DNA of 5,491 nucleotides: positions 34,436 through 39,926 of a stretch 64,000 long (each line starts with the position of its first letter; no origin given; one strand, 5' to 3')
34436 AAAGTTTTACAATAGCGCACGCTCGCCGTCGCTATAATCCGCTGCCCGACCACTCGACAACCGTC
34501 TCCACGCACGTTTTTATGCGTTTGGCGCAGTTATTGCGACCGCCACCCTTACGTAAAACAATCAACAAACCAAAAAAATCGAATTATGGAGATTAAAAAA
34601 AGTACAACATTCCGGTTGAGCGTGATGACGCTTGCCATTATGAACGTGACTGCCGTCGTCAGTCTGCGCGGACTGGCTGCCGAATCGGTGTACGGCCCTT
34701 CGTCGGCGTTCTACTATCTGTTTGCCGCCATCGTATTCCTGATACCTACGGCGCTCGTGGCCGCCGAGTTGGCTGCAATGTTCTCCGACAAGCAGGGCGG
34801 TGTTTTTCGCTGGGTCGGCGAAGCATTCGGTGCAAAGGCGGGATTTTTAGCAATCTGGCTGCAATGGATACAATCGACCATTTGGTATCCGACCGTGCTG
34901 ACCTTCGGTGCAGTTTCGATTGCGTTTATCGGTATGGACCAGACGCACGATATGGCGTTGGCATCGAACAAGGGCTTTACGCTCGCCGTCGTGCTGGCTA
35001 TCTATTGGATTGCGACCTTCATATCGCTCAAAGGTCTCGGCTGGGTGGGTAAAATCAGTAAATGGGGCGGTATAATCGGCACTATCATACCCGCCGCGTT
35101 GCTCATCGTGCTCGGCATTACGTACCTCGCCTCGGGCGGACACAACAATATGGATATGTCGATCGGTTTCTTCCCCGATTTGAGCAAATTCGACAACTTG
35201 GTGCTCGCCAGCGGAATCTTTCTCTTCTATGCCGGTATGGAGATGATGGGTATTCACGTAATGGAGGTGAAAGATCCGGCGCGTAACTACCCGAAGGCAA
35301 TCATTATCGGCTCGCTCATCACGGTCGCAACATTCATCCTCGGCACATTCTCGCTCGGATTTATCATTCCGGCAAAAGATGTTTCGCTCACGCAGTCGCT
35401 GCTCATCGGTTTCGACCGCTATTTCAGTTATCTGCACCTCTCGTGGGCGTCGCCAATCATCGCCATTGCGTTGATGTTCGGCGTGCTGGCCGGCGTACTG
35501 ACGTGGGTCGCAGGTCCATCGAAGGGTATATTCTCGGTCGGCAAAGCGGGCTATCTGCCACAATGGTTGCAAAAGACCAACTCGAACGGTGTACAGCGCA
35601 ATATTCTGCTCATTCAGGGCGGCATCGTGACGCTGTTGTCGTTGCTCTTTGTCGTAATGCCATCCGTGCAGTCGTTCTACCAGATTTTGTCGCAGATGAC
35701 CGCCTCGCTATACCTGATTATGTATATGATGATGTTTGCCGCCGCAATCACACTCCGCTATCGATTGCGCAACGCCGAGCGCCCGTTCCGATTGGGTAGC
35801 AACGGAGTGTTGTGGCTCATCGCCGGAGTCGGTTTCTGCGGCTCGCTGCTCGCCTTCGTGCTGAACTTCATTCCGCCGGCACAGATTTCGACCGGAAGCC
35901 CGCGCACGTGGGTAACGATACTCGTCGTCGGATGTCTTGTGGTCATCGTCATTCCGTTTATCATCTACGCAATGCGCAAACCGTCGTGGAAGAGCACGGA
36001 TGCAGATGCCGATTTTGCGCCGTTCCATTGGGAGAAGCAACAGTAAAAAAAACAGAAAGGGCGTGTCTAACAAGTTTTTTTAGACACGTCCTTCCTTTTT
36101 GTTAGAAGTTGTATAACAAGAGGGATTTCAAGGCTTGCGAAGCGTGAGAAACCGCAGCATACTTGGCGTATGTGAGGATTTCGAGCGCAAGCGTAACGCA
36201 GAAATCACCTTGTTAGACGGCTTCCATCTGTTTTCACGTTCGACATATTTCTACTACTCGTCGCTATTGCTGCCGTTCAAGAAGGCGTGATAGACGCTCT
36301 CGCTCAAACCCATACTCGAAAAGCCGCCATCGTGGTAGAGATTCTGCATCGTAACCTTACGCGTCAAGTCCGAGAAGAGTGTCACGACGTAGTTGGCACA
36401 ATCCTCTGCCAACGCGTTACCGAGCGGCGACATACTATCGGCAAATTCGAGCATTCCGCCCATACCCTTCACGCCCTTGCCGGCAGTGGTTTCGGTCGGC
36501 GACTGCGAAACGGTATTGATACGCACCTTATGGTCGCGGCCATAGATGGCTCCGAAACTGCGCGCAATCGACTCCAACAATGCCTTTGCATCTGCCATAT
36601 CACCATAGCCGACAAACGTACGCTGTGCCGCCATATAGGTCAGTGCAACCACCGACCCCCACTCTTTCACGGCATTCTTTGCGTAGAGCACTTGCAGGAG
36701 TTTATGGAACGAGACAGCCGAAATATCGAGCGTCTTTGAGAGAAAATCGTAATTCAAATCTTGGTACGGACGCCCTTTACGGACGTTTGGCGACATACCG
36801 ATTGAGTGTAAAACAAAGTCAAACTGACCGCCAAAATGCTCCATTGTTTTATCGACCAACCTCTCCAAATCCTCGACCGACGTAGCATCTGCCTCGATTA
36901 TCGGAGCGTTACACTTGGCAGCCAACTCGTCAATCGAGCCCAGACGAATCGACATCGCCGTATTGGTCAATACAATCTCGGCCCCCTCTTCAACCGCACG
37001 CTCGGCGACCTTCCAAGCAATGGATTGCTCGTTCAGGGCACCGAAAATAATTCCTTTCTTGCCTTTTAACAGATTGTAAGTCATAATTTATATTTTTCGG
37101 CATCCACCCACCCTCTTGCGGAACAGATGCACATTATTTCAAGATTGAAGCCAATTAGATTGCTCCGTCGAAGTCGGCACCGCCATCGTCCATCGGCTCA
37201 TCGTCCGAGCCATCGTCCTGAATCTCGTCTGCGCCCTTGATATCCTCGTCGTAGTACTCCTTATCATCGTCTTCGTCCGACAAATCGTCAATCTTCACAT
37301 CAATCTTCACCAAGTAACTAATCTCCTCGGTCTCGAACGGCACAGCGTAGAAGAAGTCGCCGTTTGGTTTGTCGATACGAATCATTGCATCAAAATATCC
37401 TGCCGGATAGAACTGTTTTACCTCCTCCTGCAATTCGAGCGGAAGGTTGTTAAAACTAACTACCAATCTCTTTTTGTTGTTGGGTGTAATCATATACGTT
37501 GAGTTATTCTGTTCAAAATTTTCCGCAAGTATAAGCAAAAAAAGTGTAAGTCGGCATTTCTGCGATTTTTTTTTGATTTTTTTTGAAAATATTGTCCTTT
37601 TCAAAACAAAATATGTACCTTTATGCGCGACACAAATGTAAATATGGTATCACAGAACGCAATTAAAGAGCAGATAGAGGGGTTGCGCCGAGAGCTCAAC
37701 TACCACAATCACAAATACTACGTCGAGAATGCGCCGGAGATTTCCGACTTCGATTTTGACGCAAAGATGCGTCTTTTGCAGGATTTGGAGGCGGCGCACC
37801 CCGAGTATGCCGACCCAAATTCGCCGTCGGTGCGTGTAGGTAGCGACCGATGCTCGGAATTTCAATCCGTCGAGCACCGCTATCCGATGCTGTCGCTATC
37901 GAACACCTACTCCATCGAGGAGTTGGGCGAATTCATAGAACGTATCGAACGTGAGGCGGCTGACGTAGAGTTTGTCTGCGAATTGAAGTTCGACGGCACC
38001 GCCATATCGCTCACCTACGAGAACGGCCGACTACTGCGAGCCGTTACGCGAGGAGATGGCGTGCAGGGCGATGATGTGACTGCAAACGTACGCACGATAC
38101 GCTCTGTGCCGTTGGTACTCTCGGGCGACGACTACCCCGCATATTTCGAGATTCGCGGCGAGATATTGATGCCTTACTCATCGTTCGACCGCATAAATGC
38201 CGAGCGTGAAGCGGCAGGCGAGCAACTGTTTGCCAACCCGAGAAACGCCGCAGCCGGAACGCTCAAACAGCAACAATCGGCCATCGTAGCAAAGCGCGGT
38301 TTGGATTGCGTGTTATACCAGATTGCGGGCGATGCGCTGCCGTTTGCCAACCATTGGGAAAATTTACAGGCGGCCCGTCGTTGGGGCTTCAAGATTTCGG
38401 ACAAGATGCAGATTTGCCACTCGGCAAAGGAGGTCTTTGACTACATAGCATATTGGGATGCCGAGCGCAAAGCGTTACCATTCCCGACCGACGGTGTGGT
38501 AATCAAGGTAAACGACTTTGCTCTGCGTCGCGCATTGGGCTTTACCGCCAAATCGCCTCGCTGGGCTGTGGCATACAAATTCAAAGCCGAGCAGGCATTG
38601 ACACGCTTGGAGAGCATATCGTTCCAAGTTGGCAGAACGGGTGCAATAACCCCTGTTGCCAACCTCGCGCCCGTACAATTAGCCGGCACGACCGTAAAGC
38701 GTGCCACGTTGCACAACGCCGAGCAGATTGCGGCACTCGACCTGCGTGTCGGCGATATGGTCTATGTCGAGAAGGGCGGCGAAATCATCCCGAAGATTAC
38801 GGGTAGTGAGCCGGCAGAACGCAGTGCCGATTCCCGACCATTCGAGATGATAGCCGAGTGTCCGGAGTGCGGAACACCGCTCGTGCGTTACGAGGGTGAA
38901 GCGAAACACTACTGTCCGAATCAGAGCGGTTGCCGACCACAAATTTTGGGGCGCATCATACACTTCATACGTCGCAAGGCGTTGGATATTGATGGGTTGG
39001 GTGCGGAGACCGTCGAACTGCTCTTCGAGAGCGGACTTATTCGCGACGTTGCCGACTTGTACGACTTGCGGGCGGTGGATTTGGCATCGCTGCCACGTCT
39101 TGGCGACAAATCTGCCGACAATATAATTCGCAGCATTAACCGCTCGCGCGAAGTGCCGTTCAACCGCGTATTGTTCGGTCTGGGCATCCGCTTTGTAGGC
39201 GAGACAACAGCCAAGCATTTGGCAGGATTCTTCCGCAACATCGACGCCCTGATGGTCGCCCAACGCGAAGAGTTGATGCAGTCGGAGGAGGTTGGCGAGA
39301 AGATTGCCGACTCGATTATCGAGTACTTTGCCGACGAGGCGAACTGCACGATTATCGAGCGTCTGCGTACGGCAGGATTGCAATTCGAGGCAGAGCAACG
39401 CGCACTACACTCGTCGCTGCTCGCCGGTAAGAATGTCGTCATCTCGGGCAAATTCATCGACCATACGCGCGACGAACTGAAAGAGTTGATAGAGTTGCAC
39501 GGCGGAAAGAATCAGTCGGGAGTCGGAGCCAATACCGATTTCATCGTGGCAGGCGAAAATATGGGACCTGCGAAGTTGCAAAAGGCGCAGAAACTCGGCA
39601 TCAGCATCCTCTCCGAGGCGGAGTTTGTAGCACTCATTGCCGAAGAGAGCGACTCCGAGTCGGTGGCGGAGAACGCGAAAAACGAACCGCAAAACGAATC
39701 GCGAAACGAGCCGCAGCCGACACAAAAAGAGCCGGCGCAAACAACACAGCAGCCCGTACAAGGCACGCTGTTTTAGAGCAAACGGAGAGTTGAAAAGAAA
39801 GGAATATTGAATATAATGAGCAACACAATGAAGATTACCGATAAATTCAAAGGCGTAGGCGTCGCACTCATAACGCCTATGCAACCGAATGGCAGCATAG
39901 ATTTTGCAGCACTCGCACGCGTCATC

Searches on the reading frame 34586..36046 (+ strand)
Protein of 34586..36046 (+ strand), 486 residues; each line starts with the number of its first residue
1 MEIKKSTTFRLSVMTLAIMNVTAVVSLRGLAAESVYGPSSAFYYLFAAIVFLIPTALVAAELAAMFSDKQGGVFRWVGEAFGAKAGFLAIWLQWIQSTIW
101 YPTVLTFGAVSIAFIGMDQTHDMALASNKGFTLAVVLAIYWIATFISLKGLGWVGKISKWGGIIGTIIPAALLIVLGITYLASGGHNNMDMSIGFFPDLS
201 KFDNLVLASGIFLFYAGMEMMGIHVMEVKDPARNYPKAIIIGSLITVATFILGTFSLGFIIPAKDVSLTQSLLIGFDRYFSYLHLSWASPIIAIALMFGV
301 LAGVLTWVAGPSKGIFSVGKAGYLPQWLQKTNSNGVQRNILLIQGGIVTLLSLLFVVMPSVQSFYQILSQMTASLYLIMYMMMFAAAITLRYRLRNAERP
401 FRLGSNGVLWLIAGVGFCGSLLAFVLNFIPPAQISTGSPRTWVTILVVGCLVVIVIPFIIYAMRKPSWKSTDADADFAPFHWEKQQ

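Call 63: search_protein_families(library=pfam, proteins=[window:34586-36046:+], max_evalue=0.00001)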
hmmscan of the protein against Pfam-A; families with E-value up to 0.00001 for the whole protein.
window:34586-36046:+ (486 aa): 2 families
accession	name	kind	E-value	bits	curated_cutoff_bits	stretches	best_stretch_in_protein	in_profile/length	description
PF13520.12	AA_permease_2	-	1e-56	193.2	27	1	11-449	1-425/427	Amino acid permease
PF00324.27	AA_permease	-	3.2e-28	99.1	24.6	1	36-464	26-457/470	Amino acid permease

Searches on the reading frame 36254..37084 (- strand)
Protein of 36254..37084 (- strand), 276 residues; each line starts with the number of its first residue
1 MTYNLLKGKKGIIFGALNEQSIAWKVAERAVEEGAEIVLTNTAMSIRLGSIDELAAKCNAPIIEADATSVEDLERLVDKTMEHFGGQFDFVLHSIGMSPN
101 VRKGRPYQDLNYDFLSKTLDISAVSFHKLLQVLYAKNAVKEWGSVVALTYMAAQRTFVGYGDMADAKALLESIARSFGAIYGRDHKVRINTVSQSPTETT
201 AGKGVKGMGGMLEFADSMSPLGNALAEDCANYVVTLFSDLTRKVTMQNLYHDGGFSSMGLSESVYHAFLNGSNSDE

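Call 63: search_protein_families(library=pfam, proteins=[window:36254-37084:-], max_evalue=0.00001)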
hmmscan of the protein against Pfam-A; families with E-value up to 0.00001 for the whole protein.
window:36254-37084:- (276 aa): 2 families
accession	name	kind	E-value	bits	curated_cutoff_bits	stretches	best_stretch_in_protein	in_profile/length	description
PF13561.12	adh_short_C2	-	1.7e-57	195.1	27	1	15-256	1-236/236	Enoyl-(Acyl carrier protein) reductase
PF00106.31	adh_short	-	8.4e-11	42.1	26.6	1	20-202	10-187/195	short chain dehydrogenase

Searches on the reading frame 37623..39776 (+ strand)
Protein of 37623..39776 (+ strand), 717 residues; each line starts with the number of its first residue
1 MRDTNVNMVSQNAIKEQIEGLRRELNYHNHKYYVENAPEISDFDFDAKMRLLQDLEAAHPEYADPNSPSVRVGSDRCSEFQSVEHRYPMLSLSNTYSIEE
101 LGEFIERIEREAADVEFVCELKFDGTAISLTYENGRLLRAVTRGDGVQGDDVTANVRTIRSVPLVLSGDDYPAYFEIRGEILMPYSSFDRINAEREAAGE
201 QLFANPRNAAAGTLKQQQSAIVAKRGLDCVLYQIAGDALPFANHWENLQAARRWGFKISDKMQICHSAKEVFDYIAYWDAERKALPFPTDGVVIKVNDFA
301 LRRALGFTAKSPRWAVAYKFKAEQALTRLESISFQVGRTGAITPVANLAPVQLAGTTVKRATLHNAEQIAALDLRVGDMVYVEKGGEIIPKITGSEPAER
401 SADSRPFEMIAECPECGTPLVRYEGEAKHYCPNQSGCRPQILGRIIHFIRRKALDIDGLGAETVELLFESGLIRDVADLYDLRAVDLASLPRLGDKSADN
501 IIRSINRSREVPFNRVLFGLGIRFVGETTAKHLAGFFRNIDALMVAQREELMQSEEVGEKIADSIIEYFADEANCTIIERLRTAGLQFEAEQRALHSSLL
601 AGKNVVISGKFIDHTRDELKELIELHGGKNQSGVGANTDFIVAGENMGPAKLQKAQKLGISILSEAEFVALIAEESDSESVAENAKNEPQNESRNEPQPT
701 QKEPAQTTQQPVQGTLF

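Call 63: search_protein_families(library=pfam, proteins=[window:37623-39776:+], max_evalue=0.00001)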
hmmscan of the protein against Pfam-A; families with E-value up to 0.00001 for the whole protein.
window:37623-39776:+ (717 aa): 6 families
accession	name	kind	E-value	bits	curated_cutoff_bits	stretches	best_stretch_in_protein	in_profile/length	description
PF01653.23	DNA_ligase_aden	-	1.3e-92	310.3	27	1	78-323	2-253/253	NAD-dependent DNA ligase adenylation domain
PF03120.22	DNA_ligase_OB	-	3.5e-33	113.8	32.9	1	327-403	2-78/79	NAD-dependent DNA ligase OB-fold domain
PF12826.13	HHH_2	-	5.7e-23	81.3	27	1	515-578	1-64/64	Helix-hairpin-helix motif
PF00533.33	BRCT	-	8.3e-15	55.2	21.3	1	597-672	3-78/78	BRCA1 C Terminus (BRCT) domain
PF14520.12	HHH_5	-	1.7e-14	54.5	27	1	454-505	5-55/57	Helix-hairpin-helix domain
PF03119.21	DNA_ligase_ZBD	-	9.1e-11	41.9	25.8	1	412-437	1-25/27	NAD-dependent DNA ligase C4 zinc finger domain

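Call 82: find_homologous_proteins(query=window:37623-39776:+, max_evalue=1e-50)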
Query window:37623-39776:+ (717 aa): 8000 proteins with E <= 1e-50 among 8000 candidates; the best 120 are listed.
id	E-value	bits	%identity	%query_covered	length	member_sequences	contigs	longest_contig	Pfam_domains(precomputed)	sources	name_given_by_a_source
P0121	0.0e+0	1569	98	100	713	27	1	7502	PF12826.14,PF03120.23,PF14520.13,PF01653.24,PF00533.34,PF03119.22,PF22745.3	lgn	-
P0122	0.0e+0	1375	85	100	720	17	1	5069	PF12826.14,PF03120.23,PF14520.13,PF01653.24,PF00533.34,PF03119.22,PF22745.3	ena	-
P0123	0.0e+0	1366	86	100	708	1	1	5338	PF12826.14,PF03120.23,PF14520.13,PF01653.24,PF00533.34,PF03119.22,PF22745.3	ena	-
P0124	0.0e+0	1246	78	99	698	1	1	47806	PF12826.14,PF03120.23,PF14520.13,PF01653.24,PF00533.34,PF03119.22,PF22745.3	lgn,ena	-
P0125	0.0e+0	1244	78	99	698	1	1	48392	PF12826.14,PF03120.23,PF14520.13,PF01653.24,PF00533.34,PF03119.22,PF22745.3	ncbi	-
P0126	0.0e+0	1244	78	99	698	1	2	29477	PF12826.14,PF03120.23,PF14520.13,PF01653.24,PF00533.34,PF03119.22,PF22745.3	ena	-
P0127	0.0e+0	1243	78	99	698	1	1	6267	PF12826.14,PF03120.23,PF14520.13,PF01653.24,PF00533.34,PF03119.22,PF22745.3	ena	-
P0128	0.0e+0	1242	78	99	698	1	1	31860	PF12826.14,PF03120.23,PF14520.13,PF01653.24,PF00533.34,PF03119.22,PF22745.3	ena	-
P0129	0.0e+0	1242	78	99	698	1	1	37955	PF12826.14,PF03120.23,PF14520.13,PF01653.24,PF00533.34,PF03119.22,PF22745.3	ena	-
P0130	0.0e+0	1241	78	99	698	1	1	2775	PF12826.14,PF03120.23,PF14520.13,PF01653.24,PF00533.34,PF03119.22,PF22745.3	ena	-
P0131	0.0e+0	1240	78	99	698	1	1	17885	PF12826.14,PF03120.23,PF14520.13,PF01653.24,PF00533.34,PF03119.22,PF22745.3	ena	-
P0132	0.0e+0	1239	78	99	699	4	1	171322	PF12826.14,PF03120.23,PF14520.13,PF01653.24,PF00533.34,PF03119.22,PF22745.3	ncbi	-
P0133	0.0e+0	1239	78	99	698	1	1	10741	PF12826.14,PF03120.23,PF14520.13,PF01653.24,PF00533.34,PF03119.22,PF22745.3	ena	-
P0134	0.0e+0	1237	78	99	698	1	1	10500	PF12826.14,PF03120.23,PF14520.13,PF01653.24,PF00533.34,PF03119.22,PF22745.3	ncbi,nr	ncbi:MAG: NAD-dependent DNA ligase LigA [Alistipes sp.]|nr:NAD-dependent DNA ligase LigA [Alistipes 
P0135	0.0e+0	1237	78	99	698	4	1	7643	PF12826.14,PF03120.23,PF14520.13,PF01653.24,PF00533.34,PF03119.22,PF22745.3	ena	-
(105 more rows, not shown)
